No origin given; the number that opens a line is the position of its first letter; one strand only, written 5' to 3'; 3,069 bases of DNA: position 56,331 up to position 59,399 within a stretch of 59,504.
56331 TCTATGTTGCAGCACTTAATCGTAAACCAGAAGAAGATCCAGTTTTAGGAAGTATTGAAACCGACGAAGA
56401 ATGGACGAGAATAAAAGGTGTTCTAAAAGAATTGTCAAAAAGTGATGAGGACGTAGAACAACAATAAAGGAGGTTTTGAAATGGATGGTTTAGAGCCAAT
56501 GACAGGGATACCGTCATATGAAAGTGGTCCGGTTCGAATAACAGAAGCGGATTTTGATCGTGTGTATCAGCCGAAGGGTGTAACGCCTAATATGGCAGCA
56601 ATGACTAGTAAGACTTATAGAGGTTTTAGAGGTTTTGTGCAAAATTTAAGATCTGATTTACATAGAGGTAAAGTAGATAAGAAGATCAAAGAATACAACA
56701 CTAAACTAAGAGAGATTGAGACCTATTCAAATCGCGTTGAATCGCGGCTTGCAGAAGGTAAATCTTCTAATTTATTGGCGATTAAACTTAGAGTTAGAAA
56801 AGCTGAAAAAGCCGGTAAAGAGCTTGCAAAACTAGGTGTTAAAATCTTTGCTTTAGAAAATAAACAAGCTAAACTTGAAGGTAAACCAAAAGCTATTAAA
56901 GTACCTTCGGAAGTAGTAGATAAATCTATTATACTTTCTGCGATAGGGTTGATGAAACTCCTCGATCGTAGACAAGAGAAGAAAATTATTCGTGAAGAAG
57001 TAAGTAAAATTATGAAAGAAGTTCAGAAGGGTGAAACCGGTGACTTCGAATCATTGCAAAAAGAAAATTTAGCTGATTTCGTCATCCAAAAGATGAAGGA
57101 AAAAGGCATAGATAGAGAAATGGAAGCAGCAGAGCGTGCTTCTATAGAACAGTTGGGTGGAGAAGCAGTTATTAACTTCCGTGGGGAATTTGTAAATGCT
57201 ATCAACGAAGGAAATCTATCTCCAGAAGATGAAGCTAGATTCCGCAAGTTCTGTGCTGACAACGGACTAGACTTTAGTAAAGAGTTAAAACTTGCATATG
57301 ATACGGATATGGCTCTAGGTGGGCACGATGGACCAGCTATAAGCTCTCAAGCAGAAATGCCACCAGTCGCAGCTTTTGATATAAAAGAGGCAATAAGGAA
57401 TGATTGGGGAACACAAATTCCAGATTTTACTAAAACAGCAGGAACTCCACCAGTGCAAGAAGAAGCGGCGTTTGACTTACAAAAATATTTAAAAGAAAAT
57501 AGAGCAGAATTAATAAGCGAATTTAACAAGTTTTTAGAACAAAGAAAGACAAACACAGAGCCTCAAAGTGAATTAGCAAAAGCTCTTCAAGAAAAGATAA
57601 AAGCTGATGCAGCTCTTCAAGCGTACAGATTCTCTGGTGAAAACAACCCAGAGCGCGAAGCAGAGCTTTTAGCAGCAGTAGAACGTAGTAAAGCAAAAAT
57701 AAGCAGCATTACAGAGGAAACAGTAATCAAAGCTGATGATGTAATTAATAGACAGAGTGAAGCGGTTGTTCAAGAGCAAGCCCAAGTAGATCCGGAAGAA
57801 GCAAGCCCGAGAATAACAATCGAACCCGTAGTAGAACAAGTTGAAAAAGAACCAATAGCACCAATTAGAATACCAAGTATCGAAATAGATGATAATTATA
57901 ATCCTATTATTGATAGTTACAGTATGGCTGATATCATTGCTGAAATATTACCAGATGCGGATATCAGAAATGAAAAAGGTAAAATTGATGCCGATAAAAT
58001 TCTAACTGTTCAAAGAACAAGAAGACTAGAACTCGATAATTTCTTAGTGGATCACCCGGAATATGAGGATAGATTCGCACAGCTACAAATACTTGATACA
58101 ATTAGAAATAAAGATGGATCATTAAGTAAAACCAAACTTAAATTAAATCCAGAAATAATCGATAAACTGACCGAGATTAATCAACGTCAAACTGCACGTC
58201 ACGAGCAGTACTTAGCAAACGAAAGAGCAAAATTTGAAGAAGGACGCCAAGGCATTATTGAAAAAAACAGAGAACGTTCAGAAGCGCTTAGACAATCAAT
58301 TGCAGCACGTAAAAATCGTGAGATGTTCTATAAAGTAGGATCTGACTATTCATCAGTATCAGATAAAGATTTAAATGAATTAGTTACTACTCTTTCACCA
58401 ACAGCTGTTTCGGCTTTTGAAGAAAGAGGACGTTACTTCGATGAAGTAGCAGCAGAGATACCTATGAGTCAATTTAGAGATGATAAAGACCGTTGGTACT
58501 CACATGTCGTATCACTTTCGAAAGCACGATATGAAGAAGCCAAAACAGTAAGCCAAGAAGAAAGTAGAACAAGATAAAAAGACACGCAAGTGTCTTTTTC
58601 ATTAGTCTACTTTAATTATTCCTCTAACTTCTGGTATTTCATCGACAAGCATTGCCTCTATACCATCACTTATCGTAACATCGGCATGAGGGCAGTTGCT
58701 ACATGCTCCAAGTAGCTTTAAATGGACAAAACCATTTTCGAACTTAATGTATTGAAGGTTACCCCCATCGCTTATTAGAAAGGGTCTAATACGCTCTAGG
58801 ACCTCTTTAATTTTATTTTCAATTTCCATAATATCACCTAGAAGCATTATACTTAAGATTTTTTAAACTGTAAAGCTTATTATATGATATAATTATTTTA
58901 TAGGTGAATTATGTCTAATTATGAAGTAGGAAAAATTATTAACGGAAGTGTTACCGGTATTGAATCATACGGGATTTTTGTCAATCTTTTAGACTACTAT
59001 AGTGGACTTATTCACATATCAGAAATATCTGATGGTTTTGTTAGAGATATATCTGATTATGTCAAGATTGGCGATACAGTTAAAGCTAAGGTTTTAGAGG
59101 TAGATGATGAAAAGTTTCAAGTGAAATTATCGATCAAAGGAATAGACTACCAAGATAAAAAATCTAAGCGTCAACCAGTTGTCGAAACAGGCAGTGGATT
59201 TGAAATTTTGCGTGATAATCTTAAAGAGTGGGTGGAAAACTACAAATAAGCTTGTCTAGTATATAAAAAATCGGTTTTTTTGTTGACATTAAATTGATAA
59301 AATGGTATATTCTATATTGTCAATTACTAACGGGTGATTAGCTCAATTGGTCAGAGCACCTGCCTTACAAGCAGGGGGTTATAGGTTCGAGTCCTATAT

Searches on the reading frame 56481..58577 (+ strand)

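Call 13: search_protein_families(library=pfam, proteins=[window:56481-58577:+], max_evalue=0.001)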
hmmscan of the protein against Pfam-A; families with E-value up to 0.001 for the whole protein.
window:56481-58577:+ (698 aa): 0 families

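Call 53: search_protein_families(library=ncbifam, proteins=[window:56481-58577:+], max_evalue=0.01)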
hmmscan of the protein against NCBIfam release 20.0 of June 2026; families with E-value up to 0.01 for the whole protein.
window:56481-58577:+ (698 aa): 1 family
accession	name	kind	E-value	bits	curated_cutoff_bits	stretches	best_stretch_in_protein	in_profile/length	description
NF043021.1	T4SS_AnkF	equivalog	0.0011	17.3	1000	1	517-649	697-829/917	Dot/Icm T4SS effector AnkF/LegA14/Ceg31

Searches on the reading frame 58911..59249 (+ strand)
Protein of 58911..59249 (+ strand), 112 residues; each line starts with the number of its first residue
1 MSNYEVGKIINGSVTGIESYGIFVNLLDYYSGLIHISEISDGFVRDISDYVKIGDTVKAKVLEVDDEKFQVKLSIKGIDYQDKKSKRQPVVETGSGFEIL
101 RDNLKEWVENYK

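Call 13: search_protein_families(library=pfam, proteins=[window:58911-59249:+], max_evalue=0.001)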
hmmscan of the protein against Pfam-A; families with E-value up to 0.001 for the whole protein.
window:58911-59249:+ (112 aa): 3 families
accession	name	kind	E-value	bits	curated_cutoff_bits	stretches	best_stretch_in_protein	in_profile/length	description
PF00575.29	S1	-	2.1e-19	70.1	22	1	5-76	3-74/74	S1 RNA binding domain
PF21710.3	Spt6_S1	-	2.6e-06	28.1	27.5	1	5-76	15-87/91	Spt6, S1/OB domain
PF23459.1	S1_RRP5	-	0.00019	22.4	27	1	7-74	4-71/72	RRP5 S1 domain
